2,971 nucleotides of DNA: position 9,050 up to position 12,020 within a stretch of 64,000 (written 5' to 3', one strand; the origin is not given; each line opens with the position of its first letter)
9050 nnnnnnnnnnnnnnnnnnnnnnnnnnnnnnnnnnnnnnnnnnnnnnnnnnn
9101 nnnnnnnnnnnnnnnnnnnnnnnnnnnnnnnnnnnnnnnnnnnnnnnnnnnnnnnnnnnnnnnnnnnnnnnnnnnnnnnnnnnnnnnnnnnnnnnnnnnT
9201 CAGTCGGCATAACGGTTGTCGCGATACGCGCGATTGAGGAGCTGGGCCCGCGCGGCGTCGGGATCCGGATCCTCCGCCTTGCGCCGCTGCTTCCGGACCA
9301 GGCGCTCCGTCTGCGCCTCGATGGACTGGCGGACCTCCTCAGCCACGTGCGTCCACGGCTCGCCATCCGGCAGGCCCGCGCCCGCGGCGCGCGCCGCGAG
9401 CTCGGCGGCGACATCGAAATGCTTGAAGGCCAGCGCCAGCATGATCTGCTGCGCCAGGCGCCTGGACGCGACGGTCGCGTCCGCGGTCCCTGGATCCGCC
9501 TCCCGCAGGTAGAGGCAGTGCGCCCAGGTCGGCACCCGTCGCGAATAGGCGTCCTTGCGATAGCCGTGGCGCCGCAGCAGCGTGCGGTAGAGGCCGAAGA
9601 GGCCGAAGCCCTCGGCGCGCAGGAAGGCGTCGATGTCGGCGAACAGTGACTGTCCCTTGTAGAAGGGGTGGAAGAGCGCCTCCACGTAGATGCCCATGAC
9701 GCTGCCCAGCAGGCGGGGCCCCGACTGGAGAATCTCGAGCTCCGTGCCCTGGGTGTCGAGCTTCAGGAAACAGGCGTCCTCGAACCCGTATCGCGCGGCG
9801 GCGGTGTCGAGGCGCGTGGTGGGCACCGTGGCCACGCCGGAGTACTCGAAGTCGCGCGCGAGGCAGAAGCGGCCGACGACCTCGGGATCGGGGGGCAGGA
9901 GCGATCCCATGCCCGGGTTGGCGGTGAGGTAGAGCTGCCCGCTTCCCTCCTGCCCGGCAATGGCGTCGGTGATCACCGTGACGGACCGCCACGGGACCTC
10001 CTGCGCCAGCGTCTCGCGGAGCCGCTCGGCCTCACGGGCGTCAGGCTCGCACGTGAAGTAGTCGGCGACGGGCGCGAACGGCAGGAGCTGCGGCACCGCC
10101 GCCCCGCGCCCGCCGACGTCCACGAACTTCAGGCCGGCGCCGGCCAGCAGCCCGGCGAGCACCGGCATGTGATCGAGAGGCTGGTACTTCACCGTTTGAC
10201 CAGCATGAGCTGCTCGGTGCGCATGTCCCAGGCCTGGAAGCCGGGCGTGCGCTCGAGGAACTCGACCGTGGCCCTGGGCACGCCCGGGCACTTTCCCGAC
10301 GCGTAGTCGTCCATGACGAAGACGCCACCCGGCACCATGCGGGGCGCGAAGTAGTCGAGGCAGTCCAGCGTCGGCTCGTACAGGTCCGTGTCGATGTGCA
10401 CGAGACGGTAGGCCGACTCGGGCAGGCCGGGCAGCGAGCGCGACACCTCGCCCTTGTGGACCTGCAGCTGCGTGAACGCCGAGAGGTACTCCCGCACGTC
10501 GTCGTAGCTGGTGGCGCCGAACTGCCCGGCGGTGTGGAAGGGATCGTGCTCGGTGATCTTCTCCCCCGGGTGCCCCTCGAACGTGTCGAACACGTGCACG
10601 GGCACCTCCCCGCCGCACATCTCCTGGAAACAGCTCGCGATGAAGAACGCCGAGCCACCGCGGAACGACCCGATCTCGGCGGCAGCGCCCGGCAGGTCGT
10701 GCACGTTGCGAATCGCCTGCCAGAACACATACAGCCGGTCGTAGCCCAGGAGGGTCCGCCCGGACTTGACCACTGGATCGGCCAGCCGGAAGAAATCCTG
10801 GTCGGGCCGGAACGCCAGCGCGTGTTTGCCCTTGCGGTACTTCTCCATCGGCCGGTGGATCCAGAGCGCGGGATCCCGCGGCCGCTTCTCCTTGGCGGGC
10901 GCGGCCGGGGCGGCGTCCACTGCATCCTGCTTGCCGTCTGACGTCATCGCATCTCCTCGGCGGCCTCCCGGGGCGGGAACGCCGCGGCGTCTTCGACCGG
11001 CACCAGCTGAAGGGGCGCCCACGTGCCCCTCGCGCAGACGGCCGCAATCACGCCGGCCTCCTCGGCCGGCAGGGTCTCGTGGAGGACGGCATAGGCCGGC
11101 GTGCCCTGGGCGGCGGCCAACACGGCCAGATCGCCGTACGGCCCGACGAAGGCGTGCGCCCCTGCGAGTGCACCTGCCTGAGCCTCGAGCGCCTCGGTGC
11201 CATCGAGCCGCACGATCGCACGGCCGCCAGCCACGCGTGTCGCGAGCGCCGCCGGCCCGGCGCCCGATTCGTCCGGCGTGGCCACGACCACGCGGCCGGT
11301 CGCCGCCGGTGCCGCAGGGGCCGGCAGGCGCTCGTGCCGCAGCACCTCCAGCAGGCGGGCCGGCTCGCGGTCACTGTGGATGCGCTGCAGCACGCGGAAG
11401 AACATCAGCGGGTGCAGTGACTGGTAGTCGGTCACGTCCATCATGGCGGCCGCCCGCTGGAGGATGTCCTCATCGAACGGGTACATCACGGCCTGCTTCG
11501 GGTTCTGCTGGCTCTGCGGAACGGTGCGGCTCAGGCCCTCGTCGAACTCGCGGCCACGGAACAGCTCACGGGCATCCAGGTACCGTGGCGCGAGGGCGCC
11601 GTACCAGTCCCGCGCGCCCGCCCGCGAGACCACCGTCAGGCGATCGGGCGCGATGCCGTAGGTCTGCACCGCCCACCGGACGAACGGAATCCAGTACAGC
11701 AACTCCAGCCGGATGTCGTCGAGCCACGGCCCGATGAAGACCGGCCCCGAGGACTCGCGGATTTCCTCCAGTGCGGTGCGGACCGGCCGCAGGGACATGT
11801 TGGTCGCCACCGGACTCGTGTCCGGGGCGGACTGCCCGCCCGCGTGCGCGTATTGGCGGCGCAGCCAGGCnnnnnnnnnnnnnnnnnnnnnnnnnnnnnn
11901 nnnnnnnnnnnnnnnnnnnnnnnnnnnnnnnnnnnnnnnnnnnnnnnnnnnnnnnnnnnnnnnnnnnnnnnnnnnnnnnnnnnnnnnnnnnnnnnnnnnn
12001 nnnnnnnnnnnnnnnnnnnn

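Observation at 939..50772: Twelve genes carrying about 16 copies of an unassigned twin-Rossmann (GT-B-like) domain in one locus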

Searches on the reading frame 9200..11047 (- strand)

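Call 8: search_protein_families(library=pfam, proteins=[window:9200-11047:-], max_evalue=0.1)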
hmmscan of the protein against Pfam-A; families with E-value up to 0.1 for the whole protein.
window:9200-11047:- (615 aa): 1 family
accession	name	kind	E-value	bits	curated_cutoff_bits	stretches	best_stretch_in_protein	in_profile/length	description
PF05050.19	Methyltransf_21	-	1.6e-13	51.6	22.7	1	330-481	26-171/173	Methyltransferase FkbM domain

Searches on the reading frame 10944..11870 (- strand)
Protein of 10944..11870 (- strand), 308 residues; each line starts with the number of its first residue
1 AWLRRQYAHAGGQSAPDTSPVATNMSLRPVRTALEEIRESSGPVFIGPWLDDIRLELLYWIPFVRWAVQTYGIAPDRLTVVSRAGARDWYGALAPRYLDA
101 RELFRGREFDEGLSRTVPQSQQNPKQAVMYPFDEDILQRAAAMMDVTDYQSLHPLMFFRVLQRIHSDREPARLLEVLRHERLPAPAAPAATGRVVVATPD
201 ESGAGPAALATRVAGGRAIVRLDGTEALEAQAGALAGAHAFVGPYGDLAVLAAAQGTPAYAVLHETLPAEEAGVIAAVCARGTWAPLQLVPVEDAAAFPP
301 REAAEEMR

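Call 46: search_protein_families(library=pfam, alignment_id=A3, max_evalue=1)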
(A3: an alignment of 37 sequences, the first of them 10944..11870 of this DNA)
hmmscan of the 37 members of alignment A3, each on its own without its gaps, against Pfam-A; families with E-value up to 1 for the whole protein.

A. member 1, window:10944-11870:- (308 aa): 0 families

B. families by the number of members that match (of 37 scanned): 9 families
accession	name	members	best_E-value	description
PF01075.23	Glyco_transf_9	3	0.047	Glycosyltransferase family 9 (heptosyltransferase)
PF07359.16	LEAP-2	1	0.015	Liver-expressed antimicrobial peptide 2 precursor (LEAP-2)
PF15755.10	DUF4689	1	0.086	Domain of unknown function (DUF4689)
PF03475.19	YiiM_3-alpha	1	0.1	YiiM-like, 3-alpha helix domain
PF06517.16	Orthopox_A43R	1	0.16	Orthopoxvirus A43R protein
PF13108.11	DUF3969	1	0.18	Protein of unknown function (DUF3969)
PF17354.8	DUF5382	1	0.2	Family of unknown function (DUF5382) central domain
PF21749.2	DACND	1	0.26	Probable sensor domain DACND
PF19610.4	DUF6115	1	0.34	Family of unknown function (DUF6115)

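Call 48: search_solved_structures(query=A3, max_evalue=1)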
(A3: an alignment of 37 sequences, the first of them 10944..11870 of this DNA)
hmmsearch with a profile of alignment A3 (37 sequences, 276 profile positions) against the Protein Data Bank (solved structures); distinct sequences matched with E-value up to 1: 0.

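Call 52: find_homologous_proteins(query=window:10944-11870:-, max_evalue=0.001)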
Query window:10944-11870:- (308 aa): 24 proteins with E <= 0.001 among 8000 candidates.
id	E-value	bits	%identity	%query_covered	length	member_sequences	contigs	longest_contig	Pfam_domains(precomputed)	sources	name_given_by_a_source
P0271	1.4e-80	289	50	91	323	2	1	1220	-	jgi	jgi:hypothetical protein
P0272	1.2e-71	260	44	94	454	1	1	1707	-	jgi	jgi:hypothetical protein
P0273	1.2e-70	256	45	88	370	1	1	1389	-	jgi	jgi:hypothetical protein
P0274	1.8e-68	249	44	96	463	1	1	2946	-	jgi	jgi:hypothetical protein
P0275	5.1e-64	235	44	93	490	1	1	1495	-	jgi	jgi:hypothetical protein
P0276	1.5e-63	233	41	93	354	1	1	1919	-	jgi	jgi:hypothetical protein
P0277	1.3e-60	223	42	89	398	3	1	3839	-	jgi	jgi:hypothetical protein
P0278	8.0e-60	221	44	80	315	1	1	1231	-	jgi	jgi:hypothetical protein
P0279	8.7e-60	221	49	77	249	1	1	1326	-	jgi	jgi:hypothetical protein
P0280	3.8e-59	219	44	86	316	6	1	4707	-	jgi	jgi:hypothetical protein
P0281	3.2e-58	216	43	94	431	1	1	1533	-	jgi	jgi:hypothetical protein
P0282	9.3e-56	207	45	78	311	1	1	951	-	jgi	jgi:hypothetical protein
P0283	3.5e-52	196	47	74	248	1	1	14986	-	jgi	jgi:hypothetical protein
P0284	2.7e-51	193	53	56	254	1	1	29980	-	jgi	jgi:hypothetical protein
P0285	7.9e-26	109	60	29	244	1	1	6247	-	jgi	jgi:hypothetical protein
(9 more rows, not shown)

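Call 64: predict_structure(alignment_id=A5)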
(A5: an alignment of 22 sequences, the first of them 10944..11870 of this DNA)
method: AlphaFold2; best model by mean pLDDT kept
length: 308 residues; sequences in the alignment: 22
mean_pLDDT: 84.2   pTM: 0.83
mean pLDDT of the five models: 84.2, 82.8, 82.8, 82.4, 75.0
residues with pLDDT >= 90: 168; 70-90: 88; 50-70: 20; < 50: 32
segments of 3 or more residues with pLDDT < 50: 1-4, 9-25, 301-304, 306-308
pLDDT, mean of each block of 10 residues (from residue 1): 47 40 63 95 96 93 96 97 88 92 94 90 81 96 97 93 88 92 78 74 70 87 79 91 93 95 89 94 96 73 46
secondary structure, 60 per line:
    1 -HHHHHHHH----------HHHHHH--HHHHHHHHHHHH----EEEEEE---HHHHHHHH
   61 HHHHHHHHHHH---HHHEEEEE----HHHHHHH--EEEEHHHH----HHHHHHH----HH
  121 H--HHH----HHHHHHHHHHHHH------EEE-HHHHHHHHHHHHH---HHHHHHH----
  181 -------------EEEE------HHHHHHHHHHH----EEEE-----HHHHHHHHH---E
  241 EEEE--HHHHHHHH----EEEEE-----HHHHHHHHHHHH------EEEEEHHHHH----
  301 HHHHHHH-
elements in order: H2-9 H20-25 H28-39 E44-49 H53-71 E78-82 H87-93 E96-99 H100-103 H108-114 H131-143 E150-152 H154-166 H170-176 E194-197 H204-214 E219-222 H228-236 E240-244 H247-254 E259-263 H269-280 E287-291 H292-296 H301-307

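Call 66: fold_search(model_id=the predicted structure, library=pdb)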
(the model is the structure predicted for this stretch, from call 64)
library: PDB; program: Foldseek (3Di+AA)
matches with E <= 10: 557; with E <= 0.001: 1
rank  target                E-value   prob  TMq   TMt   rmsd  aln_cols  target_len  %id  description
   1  2h1h_A                8.8e-04  0.99  0.40  0.39   9.4       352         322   14  E. coli heptosyltransferase WaaC with ADP-2-deoxy-2-fluoro heptose (released 2007-05-22)
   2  2h1h_B                2.1e-03  0.99  0.42  0.42   8.4       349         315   14  E. coli heptosyltransferase WaaC with ADP-2-deoxy-2-fluoro heptose (released 2007-05-22)
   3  3tov_A                2.6e-03  1.00  0.43  0.38   8.7       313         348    9  The crystal structure of the glycosyl transferase family 9 from Veillonella parvula DSM 2008 (released 2011-09-21)
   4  4rih_A                2.6e-03  0.96  0.35  0.31  10.3       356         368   11  Chimeric Glycosyltransferase LanGT2S8Ac, carbasugar substrate complex (released 2015-01-28)
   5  6dfe_B                3.5e-03  0.97  0.40  0.39  10.7       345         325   15  The structure of a ternary complex of E. coli WaaC (released 2018-09-05)
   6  1psw                  3.7e-03  0.99  0.44  0.42   8.7       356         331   12  Structure of E. coli ADP-heptose lps heptosyltransferase II (released 2003-07-08)
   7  4rb4_C                4.2e-03  0.99  0.39  0.32   6.7       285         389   14  Crystal structure of dodecameric iron-containing heptosyltransferase TibC in complex with ADP-D-beta-D-heptose at 3.9  (released 2014-11-05)
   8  2gt1_B                4.2e-03  0.94  0.37  0.37  10.3       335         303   16  E. coli heptosyltransferase WaaC. (released 2007-05-01)
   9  2h1f_A                4.4e-03  0.97  0.41  0.40  11.1       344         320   16  E. coli heptosyltransferase WaaC with ADP (released 2007-05-22)
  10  3oth_A                4.4e-03  0.91  0.34  0.29  10.9       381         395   12  Crystal Structure of CalG1, Calicheamicin Glycostyltransferase, TDP and calicheamicin alpha3I bound form (released 2010-12-15)
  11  3oti_A                5.0e-03  0.84  0.32  0.28  12.7       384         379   12  Crystal Structure of CalG3, Calicheamicin Glycostyltransferase, TDP and calicheamicin T0 bound form (released 2010-12-15)
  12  4rap_D                5.9e-03  0.99  0.38  0.32   6.8       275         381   14  Crystal structure of bacterial iron-containing dodecameric glycosyltransferase TibC from enterotoxigenic E.coli H10407 (released 2014-10-29)
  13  2gt1_A                6.6e-03  0.95  0.41  0.39  11.2       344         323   16  E. coli heptosyltransferase WaaC. (released 2007-05-01)
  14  3otg                  6.6e-03  0.87  0.35  0.30  10.5       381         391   12  Crystal Structure of CalG1, Calicheamicin Glycostyltransferase, TDP bound form (released 2010-12-15)
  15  4rap_H                7.0e-03  0.99  0.41  0.34   6.3       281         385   14  Crystal structure of bacterial iron-containing dodecameric glycosyltransferase TibC from enterotoxigenic E.coli H10407 (released 2014-10-29)
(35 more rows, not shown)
